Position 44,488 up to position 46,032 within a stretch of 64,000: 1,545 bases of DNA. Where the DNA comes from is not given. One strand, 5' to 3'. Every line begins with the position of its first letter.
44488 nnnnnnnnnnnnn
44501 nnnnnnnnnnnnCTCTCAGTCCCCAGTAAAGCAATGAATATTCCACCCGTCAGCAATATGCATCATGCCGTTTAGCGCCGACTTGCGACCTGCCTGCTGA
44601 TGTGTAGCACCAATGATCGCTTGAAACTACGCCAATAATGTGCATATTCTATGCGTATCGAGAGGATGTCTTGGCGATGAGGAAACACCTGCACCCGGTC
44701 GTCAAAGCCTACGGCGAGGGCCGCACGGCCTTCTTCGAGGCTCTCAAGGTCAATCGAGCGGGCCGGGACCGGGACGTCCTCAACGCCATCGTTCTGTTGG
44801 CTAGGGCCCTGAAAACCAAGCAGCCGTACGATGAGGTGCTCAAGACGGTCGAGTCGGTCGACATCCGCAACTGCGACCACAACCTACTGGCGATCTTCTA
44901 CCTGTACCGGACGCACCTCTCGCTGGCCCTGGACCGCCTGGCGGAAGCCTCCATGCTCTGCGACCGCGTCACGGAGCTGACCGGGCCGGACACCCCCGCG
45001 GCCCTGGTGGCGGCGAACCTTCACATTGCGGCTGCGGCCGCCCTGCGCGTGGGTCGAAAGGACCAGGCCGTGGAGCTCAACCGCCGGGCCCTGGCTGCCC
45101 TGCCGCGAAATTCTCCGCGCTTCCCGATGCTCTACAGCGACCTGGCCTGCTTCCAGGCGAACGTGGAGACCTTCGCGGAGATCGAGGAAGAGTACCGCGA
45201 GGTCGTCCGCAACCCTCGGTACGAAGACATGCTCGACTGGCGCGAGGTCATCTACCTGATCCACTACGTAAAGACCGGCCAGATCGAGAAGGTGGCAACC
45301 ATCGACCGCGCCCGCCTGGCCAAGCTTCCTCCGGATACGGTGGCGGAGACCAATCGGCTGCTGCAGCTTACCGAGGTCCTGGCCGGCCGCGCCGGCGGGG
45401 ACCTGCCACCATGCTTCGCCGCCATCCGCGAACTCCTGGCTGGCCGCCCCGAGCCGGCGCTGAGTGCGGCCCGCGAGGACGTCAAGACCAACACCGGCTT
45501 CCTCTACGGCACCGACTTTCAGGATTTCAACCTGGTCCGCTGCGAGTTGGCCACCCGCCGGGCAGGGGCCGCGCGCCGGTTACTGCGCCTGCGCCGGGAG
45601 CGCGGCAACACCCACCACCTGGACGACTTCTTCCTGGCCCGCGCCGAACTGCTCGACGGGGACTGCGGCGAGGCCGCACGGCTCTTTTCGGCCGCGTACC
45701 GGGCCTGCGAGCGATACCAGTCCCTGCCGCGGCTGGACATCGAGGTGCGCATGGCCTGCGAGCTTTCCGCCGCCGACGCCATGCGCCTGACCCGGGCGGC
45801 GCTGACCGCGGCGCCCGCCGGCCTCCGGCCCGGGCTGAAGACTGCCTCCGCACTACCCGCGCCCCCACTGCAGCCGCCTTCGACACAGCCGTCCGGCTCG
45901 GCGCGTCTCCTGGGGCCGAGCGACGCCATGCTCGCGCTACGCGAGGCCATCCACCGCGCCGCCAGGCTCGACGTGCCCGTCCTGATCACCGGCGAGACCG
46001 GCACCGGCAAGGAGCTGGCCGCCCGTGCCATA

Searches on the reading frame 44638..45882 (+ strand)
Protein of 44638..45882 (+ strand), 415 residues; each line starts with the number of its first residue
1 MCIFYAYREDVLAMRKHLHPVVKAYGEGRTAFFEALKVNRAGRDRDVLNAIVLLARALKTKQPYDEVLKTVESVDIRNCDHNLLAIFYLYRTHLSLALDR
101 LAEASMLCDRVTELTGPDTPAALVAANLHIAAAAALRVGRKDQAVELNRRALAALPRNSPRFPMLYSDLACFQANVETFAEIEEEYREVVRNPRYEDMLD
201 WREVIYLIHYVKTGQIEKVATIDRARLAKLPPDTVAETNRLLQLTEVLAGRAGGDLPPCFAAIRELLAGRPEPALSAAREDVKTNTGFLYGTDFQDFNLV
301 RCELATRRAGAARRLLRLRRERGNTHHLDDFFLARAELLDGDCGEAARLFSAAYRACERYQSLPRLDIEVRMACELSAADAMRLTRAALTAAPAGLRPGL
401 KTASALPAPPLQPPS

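Call 56: find_homologous_proteins(query=window:44638-45882:+, max_evalue=0.001)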
Query window:44638-45882:+ (415 aa): 3 proteins with E <= 0.001 among 8000 candidates.
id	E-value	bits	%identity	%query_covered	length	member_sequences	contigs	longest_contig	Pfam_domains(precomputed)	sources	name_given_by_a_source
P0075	7.6e-66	241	40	89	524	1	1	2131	PF00158.33,PF14532.13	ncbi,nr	ncbi:MAG: sigma-54 factor interaction domain-containing protein, partial [Planctomycetota bacterium]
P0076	2.8e-26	111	34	78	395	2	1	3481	-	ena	-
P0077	1.5e-18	85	38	43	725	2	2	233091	PF00158.33,PF07724.21,PF25601.2,PF14532.13,PF07728.21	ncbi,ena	-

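Call 57: find_encoding_contigs(protein=P0077, flank=8000, max_places=2)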
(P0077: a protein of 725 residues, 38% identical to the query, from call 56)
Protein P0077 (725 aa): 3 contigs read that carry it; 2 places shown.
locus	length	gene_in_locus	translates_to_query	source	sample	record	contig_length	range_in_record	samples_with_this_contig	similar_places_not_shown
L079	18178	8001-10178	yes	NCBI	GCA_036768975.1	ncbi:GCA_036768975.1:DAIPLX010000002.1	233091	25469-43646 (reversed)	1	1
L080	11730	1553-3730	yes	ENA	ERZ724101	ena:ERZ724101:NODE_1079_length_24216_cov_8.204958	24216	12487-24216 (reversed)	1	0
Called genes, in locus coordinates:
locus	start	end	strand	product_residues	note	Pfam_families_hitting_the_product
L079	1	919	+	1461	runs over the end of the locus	PF00158:Sigma54_activat, PF14532:Sigma54_activ_2, PF00004:AAA (faint), PF25601:AAA_lid_14, PF00158:Sigma54_activat, PF14532:Sigma54_activ_2, PF07724:AAA_2 (weak), PF25601:AAA_lid_14, +2 more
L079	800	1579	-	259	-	-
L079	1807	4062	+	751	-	PF00158:Sigma54_activat, PF14532:Sigma54_activ_2, PF07724:AAA_2 (weak), PF25601:AAA_lid_14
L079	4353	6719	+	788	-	PF00158:Sigma54_activat, PF07724:AAA_2 (weak), PF14532:Sigma54_activ_2, PF25601:AAA_lid_14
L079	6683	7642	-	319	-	PF13489:Methyltransf_23, PF02353:CMAS, PF08241:Methyltransf_11, PF08242:Methyltransf_12, PF13649:Methyltransf_25, PF13847:Methyltransf_31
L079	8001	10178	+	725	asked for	PF00158:Sigma54_activat, PF14532:Sigma54_activ_2, PF07724:AAA_2 (weak), PF07728:AAA_5 (weak), PF25601:AAA_lid_14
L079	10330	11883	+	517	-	PF16257:UxaE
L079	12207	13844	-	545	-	PF13186:SPASM (weak)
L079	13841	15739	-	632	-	PF01973:MptE-like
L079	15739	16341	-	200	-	PF26154:DUF8042 (weak)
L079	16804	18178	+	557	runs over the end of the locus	PF08323:Glyco_transf_5, PF00534:Glycos_transf_1, PF13692:Glyco_trans_1_4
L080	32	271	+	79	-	PF08220:HTH_DeoR (weak), PF08279:HTH_11 (weak)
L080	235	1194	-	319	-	PF13489:Methyltransf_23, PF02353:CMAS, PF08241:Methyltransf_11, PF08242:Methyltransf_12, PF13649:Methyltransf_25, PF13847:Methyltransf_31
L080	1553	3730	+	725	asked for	PF00158:Sigma54_activat, PF14532:Sigma54_activ_2, PF07724:AAA_2 (weak), PF07728:AAA_5 (weak), PF25601:AAA_lid_14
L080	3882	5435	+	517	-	PF16257:UxaE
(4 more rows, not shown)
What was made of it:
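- The activator family is expanded in relatives and also sits beside non-FeeM genes (L079; call 57).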

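Call 88: predict_structure(alignment_id=A5)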
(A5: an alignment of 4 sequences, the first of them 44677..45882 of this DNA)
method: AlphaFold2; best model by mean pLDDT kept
length: 402 residues; sequences in the alignment: 4
mean_pLDDT: 75.6   pTM: 0.65
mean pLDDT of the five models: 75.6, 75.2, 73.9, 72.1, 71.6
residues with pLDDT >= 90: 55; 70-90: 202; 50-70: 127; < 50: 18
segments of 3 or more residues with pLDDT < 50: 273-275, 391-402
pLDDT, mean of each block of 10 residues (from residue 1): 72 84 81 90 83 86 88 94 87 94 88 92 81 88 78 69 63 61 57 68 69 64 62 66 71 81 82 54 82 88 79 83 86 84 80 77 62 65 56 38 33
secondary structure, 60 per line:
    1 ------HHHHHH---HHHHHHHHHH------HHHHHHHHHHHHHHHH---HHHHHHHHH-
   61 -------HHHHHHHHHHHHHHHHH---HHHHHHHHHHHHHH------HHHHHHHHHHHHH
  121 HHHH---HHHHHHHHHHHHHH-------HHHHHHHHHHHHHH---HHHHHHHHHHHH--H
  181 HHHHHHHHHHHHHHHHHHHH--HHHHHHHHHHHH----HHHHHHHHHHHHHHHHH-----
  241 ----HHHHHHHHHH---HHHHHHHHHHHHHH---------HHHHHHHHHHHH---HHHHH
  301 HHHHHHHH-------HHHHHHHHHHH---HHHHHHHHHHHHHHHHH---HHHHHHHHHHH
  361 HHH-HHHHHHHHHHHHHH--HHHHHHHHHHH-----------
elements in order: H7-12 H16-25 H32-47 H51-59 H68-84 H88-101 H108-124 H128-141 H149-162 H166-177 H180-200 H203-214 H219-235 H245-254 H258-271 H281-292 H296-308 H316-326 H330-346 H350-363 H365-378 H381-391

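Call 90: fold_search(model_id=the predicted structure, library=pdb)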
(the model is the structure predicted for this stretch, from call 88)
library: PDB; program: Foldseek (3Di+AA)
matches with E <= 10: 1313; with E <= 0.001: 2
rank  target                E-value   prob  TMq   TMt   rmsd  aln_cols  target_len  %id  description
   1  6bq1_B                5.4e-04  1.00  0.41  0.25  11.7       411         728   13  Human PI4KIIIa lipid kinase complex (released 2017-12-13)
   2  8chy                  9.5e-04  1.00  0.33  0.46  12.2       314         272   14  Crystal structure of an 8-repeat consensus TPR superhelix with Zinc. (released 2024-02-21)
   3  5dse_C                1.3e-03  1.00  0.40  0.26  10.6       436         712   12  Crystal Structure of the TTC7B/Hyccin Complex (released 2015-12-02)
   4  3ieg_A                1.7e-03  1.00  0.25  0.28  23.5       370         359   15  Crystal Structure of P58(IPK) TPR Domain at 2.5 A (released 2010-03-31)
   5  9ijj_l                1.7e-03  1.00  0.27  0.14  20.5       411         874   12  In situ structure of the central apparatus in mouse sperm axoneme. (released 2025-06-04)
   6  2y4t_A                1.7e-03  1.00  0.26  0.25  25.2       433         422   12  Crystal structure of the human co-chaperone P58(IPK) (released 2011-08-10)
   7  4a1s_A                1.9e-03  1.00  0.30  0.34  14.7       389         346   13  Crystallographic structure of the Pins:Insc complex (released 2012-03-28)
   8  5dse_A                1.9e-03  1.00  0.37  0.30  12.1       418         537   14  Crystal Structure of the TTC7B/Hyccin Complex (released 2015-12-02)
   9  4g2v_A                2.2e-03  1.00  0.31  0.37  13.6       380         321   12  Structure complex of LGN binding with FRMPD1 (released 2013-01-23)
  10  9qhb                  3.0e-03  1.00  0.28  0.39  15.3       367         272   13  Crystal structure of 16-repeat CTPR protein with eliminated coordination sites (released 2025-10-22)
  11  5nnp_A                3.1e-03  1.00  0.22  0.15  22.1       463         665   13  Structure of Naa15/Naa10 bound to HypK-THB (released 2017-06-14)
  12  5nnp_E                3.3e-03  1.00  0.22  0.15  22.6       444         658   14  Structure of Naa15/Naa10 bound to HypK-THB (released 2017-06-14)
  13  9gaw_O                3.4e-03  1.00  0.49  0.32   8.5       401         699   12  High-resolution structure of the Anaphase-promoting complex/cyclosome (APC/C) bound to co-activator Cdh1 (released 2024-08-14)
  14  5orm                  3.4e-03  1.00  0.33  0.36  15.7       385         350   16  Crystal structure of designed cPPR-Telo1 (released 2018-06-20)
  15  2y4t_B                3.4e-03  1.00  0.27  0.26  24.6       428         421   12  Crystal structure of the human co-chaperone P58(IPK) (released 2011-08-10)
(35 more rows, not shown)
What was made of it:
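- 44677..46974 (+): Divergent sigma-54 enhancer-binding activator (765 aa) with a 400-aa helical TPR-like N-terminal sensor domain and no receiver domain. AF2 and Foldseek give a TPR superhelix, best TM 0.56 to MalT domain III (calls 88, 90).
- The TPR-like fold match is generic (call 90).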
